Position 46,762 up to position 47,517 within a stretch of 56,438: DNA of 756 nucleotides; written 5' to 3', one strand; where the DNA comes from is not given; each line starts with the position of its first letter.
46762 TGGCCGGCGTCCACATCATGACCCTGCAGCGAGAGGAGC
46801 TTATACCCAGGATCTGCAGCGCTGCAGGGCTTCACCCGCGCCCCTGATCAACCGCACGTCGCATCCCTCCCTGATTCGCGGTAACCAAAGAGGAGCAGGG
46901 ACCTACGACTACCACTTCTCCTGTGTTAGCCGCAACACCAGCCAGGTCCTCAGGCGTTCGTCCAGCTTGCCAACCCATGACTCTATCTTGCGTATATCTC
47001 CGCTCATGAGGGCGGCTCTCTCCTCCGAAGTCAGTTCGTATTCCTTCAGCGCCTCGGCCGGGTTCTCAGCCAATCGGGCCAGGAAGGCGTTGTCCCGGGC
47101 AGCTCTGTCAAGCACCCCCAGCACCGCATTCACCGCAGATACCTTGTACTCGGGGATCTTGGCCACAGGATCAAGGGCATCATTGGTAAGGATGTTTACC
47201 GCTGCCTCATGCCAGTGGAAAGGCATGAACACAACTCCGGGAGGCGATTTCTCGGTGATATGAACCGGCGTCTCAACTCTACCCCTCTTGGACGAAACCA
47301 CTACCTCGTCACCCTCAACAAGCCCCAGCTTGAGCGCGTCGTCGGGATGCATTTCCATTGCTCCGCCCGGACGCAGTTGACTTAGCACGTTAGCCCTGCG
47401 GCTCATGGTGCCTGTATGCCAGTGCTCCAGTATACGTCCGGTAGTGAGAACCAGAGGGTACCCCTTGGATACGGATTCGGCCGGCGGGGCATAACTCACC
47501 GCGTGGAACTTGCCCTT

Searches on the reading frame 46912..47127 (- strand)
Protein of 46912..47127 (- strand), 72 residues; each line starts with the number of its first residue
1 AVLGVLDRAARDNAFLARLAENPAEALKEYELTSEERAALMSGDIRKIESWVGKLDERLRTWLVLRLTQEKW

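Call 12: find_homologous_proteins(query=window:46912-47127:-, max_evalue=0.001)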
Query seq(72 aa) (72 aa): 605 proteins with E <= 0.001 among 619 candidates; the best 120 are listed.
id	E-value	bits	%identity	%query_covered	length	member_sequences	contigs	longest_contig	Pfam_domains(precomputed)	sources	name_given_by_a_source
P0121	4.9e-33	129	89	100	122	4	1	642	PF01568.28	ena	-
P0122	5.0e-32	126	88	100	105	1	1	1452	-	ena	-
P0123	5.3e-32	126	86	100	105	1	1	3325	-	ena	-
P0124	9.9e-32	125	85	100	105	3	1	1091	-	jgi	jgi:predicted molibdopterin-dependent oxidoreductase YjgC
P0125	1.0e-30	122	82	99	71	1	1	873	-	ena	-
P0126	3.5e-30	120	82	100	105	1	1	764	-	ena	-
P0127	3.5e-30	120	81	100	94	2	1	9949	-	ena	-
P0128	7.2e-30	119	82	100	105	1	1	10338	PF14407.12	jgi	-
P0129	8.7e-30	119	80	99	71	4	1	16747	PF14407.12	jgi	jgi:hypothetical protein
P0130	1.2e-29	119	81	100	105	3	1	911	PF14407.12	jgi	jgi:hypothetical protein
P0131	2.2e-29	118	81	100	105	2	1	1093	-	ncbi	-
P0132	2.3e-29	118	79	99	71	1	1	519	PF14407.12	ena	-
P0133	2.5e-29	118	81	100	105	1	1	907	-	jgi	jgi:hypothetical protein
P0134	6.1e-29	116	79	100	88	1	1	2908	-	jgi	-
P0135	6.4e-29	116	79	92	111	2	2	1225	PF01568.28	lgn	-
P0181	3.3e-24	101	71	100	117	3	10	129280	-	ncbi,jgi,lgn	-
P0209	1.9e-23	99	75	100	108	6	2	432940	-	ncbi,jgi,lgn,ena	-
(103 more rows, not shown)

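Call 15: find_encoding_contigs(protein=P0129, flank=8000, max_places=3)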
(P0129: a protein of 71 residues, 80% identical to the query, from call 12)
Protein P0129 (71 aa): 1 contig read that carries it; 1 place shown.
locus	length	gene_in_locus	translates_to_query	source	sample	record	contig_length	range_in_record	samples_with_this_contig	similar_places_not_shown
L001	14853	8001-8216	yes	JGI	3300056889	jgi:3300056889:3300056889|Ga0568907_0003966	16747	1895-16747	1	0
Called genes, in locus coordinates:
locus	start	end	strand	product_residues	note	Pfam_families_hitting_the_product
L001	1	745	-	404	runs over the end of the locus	PF07690:MFS_1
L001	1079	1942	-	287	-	PF24859:FdhE_central (weak)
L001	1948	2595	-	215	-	PF01292:Ni_hydr_CYTB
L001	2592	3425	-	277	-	PF12838:Fer4_7 (weak), PF13237:Fer4_10 (weak), PF13247:Fer4_11, PF12838:Fer4_7 (weak), PF00037:Fer4 (weak), PF12797:Fer4_2 (weak), PF12837:Fer4_6 (weak), PF13237:Fer4_10 (weak), +1 more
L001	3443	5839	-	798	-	PF00384:Molybdopterin, PF01568:Molydop_binding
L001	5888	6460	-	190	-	PF04879:Molybdop_Fe4S4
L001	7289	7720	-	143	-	PF13411:MerR_1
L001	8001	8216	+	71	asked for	PF14407:Frankia_peptide (weak)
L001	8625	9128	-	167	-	-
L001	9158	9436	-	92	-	-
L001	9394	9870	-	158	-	PF01750:HycI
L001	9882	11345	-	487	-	PF27537:HoxH, PF00374:NiFeSe_Hases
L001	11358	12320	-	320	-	PF01058:Oxidored_q6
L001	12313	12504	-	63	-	PF02662:FlpD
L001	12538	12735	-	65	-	PF02662:FlpD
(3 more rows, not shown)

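Call 16: find_encoding_contigs(protein=P0181, flank=9000, max_places=3)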
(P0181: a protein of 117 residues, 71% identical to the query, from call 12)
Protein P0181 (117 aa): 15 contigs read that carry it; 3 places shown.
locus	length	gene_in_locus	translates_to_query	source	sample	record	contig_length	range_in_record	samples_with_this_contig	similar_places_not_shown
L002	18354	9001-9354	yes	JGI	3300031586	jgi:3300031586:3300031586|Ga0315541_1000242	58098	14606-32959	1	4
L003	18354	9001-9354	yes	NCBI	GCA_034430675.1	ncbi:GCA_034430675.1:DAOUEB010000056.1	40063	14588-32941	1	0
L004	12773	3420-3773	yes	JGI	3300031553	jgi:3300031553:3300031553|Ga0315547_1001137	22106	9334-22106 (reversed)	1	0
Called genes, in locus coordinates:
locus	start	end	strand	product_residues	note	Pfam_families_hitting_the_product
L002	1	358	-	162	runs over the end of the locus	PF02001:DUF134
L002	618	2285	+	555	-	PF01512:Complex1_51K, PF10589:NADH_4Fe-4S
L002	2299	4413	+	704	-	PF13510:Fer2_4, PF10588:NADH-G_4Fe-4S_3, PF12838:Fer4_7, PF13183:Fer4_8 (weak), PF13237:Fer4_10 (weak), PF14691:Fer4_20, PF07992:Pyr_redox_2, PF13450:NAD_binding_8, +7 more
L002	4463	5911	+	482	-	PF00070:Pyr_redox (faint), PF00890:FAD_binding_2, PF01266:DAO, PF01946:Thi4 (weak), PF03486:HI0933_like, PF12831:FAD_oxidored, PF13450:NAD_binding_8, PF01266:DAO (weak), +3 more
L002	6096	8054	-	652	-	PF01590:GAF, PF13185:GAF_2, PF13492:GAF_3, PF00989:PAS, PF08448:PAS_4, PF13188:PAS_8, PF13426:PAS_9, PF07730:HisKA_3, +1 more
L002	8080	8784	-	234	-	PF00072:Response_reg, PF00196:GerE, PF08281:Sigma70_r4_2 (weak), PF13384:HTH_23 (weak)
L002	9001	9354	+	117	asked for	-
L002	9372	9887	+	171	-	PF01257:2Fe-2S_thioredx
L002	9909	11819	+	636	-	PF01512:Complex1_51K, PF10589:NADH_4Fe-4S, PF00037:Fer4, PF12837:Fer4_6 (weak), PF12838:Fer4_7, PF13187:Fer4_9, PF13237:Fer4_10, PF14697:Fer4_21, +4 more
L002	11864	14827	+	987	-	PF00111:Fer2 (weak), PF13510:Fer2_4, PF10588:NADH-G_4Fe-4S_3, PF22117:Fer4_Nqo3, PF12838:Fer4_7, PF04879:Molybdop_Fe4S4, PF00384:Molybdopterin, PF01568:Molydop_binding, +1 more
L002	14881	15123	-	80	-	-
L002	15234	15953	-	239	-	PF13188:PAS_8 (weak), PF08448:PAS_4 (weak)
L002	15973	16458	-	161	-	PF01750:HycI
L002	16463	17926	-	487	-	PF27537:HoxH, PF00374:NiFeSe_Hases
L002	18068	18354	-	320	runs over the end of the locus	PF01058:Oxidored_q6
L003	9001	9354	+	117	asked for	-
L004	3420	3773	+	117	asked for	-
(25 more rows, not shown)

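Call 17: find_encoding_contigs(protein=P0209, flank=9000, max_places=3)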
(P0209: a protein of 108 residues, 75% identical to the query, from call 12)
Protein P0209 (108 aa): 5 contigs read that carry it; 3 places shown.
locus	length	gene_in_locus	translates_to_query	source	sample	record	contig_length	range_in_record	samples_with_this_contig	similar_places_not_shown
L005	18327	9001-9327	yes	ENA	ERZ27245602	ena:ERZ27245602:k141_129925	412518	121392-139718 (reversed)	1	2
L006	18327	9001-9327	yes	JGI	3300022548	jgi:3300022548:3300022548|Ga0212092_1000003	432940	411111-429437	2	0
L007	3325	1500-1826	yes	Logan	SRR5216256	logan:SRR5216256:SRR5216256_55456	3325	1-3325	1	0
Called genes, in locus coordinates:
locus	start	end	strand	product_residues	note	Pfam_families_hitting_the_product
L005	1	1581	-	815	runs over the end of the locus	PF00133:tRNA-synt_1, PF09334:tRNA-synt_1g, PF13603:tRNA-synt_1_2, PF00133:tRNA-synt_1, PF08264:Anticodon_1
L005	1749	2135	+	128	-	PF06262:Zincin_1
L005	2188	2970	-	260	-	PF00378:ECH_1, PF16113:ECH_2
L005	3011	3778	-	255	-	PF00106:adh_short, PF08659:KR, PF13561:adh_short_C2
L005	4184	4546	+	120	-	-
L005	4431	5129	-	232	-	PF00072:Response_reg, PF08281:Sigma70_r4_2 (weak), PF00196:GerE, PF13384:HTH_23 (faint)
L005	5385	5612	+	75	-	-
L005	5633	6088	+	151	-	PF00027:cNMP_binding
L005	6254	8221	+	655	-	PF16177:ACAS_N, PF00501:AMP-binding, PF13193:AMP-binding_C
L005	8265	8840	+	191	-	PF01184:Gpr1_Fun34_YaaH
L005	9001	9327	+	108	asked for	-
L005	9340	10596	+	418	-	PF01226:Form_Nir_trans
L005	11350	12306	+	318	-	PF19300:BPD_transp_1_N, PF00528:BPD_transp_1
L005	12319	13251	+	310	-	PF12911:OppC_N (weak), PF00528:BPD_transp_1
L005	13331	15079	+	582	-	PF00496:SBP_bac_5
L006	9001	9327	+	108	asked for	-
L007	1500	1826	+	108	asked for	-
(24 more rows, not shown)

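Call 78: search_protein_families(library=ncbifam, proteins=[window:46912-47127:-, P0181, P0209], max_evalue=0.01)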
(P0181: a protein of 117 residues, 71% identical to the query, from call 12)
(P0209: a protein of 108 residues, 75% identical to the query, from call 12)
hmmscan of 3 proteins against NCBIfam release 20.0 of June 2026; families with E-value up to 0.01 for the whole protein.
seq(72 aa): 3 families
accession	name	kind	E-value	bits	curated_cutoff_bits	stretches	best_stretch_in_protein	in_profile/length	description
NF038399.1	NH_RiPP_Os17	domain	5.8e-15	55.1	40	1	4-59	5-62/63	Os1348 family NHLP clan protein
TIGR04509.1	mod_pep_NH_fam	subfamily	0.0057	16.7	34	1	6-37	11-39/87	NHLP-related RiPP peptide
NF005126.0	PRK06563.1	subfamily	0.0084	15.5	261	1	5-43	21-59/263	crotonase/enoyl-CoA hydratase family protein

P0181 (117 aa): 2 families
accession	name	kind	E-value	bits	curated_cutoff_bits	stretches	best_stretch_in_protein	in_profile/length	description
NF038399.1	NH_RiPP_Os17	domain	1.8e-13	50.4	40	1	46-105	2-63/63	Os1348 family NHLP clan protein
NF009175.0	PRK12523.1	equivalog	0.0033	17.5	271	1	10-112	35-133/172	RNA polymerase sigma factor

P0209 (108 aa): 1 family
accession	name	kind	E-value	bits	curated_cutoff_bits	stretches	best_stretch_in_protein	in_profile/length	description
NF038399.1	NH_RiPP_Os17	domain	2.6e-11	43.5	40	1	37-96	3-63/63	Os1348 family NHLP clan protein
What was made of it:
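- On Os1348 family, NHLP clan (NCBIfam NF038399): FdhA tail alone 55.1 bits (call 78).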

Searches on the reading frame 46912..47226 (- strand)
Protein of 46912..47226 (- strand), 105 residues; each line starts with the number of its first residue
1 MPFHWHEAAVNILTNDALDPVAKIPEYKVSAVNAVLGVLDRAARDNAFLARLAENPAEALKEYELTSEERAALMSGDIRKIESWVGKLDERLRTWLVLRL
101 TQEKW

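Call 72: find_related_loci(query=window:46912-47226:-, collection=metagenome_contigs, flank=10000)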
Query seq(105 aa) (105 aa) in metagenome_contigs; peptide patterns used: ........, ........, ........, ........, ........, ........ (x = any residue, [..] = any of these).
600 stretches matched a pattern (row limit reached: there are more); 411 encode a relative of the query (tblastn E <= 1e-3); the best 80 are kept; 80 distinct loci.
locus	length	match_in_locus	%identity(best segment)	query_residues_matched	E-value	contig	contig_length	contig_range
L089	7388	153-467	90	1-105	2e-61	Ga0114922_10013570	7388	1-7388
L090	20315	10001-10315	90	1-105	5e-61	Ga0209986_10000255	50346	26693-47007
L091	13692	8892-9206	87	1-105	6e-60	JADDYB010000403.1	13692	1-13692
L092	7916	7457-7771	89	1-105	5e-60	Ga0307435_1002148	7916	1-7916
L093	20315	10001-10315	88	1-105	9e-60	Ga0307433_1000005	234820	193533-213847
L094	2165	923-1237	87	1-105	5e-60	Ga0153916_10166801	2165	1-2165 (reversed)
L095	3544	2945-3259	85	1-105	3e-59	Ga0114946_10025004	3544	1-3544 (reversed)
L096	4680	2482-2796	86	1-105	2e-58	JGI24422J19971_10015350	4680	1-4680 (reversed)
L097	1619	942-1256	80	1-105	2e-54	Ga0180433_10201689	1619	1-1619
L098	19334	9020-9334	79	1-105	9e-53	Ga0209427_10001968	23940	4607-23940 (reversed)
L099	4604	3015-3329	77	1-105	2e-52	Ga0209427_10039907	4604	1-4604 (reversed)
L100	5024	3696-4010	77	1-105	1e-52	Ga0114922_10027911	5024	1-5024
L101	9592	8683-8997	78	1-105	1e-52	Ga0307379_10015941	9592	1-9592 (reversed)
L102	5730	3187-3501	78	1-105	1e-52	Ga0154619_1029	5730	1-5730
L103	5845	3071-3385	77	1-105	4e-52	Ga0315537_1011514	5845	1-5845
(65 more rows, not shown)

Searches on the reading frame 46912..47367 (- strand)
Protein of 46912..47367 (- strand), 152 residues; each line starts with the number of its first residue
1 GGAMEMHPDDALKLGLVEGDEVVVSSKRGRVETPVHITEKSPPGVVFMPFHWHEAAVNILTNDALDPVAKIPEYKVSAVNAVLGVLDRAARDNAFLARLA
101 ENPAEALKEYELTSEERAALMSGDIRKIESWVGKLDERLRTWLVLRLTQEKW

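Call 55: search_solved_structures(query=window:46912-47367:-, max_evalue=0.00001, show_alignments=4)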
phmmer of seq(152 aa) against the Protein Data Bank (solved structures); distinct sequences matched with E-value up to 0.00001: 15.
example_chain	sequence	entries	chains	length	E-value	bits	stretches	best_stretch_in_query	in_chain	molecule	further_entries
9t1s_L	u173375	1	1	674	6.8e-19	71.4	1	2-79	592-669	formate dehydrogenase (coenzyme F420)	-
7qv7_S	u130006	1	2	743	3.3e-16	62.7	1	4-80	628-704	Hydrogen dependent carbon dioxide reductase subunit FdhF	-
7e5z_A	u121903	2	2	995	6.4e-14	55.3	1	6-82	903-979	Formate dehydrogenase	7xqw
7vw6_A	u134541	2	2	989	7.1e-14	55.1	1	6-82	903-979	Formate dehydrogenase | Tungsten-containing formate dehydrogenase alpha subunit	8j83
9wxb_B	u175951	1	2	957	1.7e-11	47.5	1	4-81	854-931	Formate dehydrogenase alpha subunit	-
2jim_A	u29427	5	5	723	4.9e-11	45.9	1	4-79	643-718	PERIPLASMIC NITRATE REDUCTASE | PROTEIN (PERIPLASMIC NITRATE REDUCTASE)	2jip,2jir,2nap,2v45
2jio_A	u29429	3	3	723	4.9e-11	45.9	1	4-79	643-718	PERIPLASMIC NITRATE REDUCTASE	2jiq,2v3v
6tg9_A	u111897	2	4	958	5.4e-11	45.8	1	4-81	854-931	Formate dehydrogenase subunit alpha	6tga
7bkb_D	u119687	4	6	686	2e-10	44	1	6-80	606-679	Formate dehydrogenase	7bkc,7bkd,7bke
1aa6_A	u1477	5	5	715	2.8e-09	40.2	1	4-90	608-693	FORMATE DEHYDROGENASE H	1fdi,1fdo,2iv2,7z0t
1ogy_A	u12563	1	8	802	1.2e-08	38.2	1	3-80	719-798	PERIPLASMIC NITRATE REDUCTASE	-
3ml1_A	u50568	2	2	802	1.7e-07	34.5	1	4-81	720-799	Periplasmic nitrate reductase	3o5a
2nya_A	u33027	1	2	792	1.9e-07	34.3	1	5-79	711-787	Periplasmic nitrate reductase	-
8rja_D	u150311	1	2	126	2.6e-06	30.6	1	5-62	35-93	Formylmethanofuran dehydrogenase subunit D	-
9pxt_A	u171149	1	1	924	2.9e-06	30.4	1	6-80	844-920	Periplasmic nitrate reductase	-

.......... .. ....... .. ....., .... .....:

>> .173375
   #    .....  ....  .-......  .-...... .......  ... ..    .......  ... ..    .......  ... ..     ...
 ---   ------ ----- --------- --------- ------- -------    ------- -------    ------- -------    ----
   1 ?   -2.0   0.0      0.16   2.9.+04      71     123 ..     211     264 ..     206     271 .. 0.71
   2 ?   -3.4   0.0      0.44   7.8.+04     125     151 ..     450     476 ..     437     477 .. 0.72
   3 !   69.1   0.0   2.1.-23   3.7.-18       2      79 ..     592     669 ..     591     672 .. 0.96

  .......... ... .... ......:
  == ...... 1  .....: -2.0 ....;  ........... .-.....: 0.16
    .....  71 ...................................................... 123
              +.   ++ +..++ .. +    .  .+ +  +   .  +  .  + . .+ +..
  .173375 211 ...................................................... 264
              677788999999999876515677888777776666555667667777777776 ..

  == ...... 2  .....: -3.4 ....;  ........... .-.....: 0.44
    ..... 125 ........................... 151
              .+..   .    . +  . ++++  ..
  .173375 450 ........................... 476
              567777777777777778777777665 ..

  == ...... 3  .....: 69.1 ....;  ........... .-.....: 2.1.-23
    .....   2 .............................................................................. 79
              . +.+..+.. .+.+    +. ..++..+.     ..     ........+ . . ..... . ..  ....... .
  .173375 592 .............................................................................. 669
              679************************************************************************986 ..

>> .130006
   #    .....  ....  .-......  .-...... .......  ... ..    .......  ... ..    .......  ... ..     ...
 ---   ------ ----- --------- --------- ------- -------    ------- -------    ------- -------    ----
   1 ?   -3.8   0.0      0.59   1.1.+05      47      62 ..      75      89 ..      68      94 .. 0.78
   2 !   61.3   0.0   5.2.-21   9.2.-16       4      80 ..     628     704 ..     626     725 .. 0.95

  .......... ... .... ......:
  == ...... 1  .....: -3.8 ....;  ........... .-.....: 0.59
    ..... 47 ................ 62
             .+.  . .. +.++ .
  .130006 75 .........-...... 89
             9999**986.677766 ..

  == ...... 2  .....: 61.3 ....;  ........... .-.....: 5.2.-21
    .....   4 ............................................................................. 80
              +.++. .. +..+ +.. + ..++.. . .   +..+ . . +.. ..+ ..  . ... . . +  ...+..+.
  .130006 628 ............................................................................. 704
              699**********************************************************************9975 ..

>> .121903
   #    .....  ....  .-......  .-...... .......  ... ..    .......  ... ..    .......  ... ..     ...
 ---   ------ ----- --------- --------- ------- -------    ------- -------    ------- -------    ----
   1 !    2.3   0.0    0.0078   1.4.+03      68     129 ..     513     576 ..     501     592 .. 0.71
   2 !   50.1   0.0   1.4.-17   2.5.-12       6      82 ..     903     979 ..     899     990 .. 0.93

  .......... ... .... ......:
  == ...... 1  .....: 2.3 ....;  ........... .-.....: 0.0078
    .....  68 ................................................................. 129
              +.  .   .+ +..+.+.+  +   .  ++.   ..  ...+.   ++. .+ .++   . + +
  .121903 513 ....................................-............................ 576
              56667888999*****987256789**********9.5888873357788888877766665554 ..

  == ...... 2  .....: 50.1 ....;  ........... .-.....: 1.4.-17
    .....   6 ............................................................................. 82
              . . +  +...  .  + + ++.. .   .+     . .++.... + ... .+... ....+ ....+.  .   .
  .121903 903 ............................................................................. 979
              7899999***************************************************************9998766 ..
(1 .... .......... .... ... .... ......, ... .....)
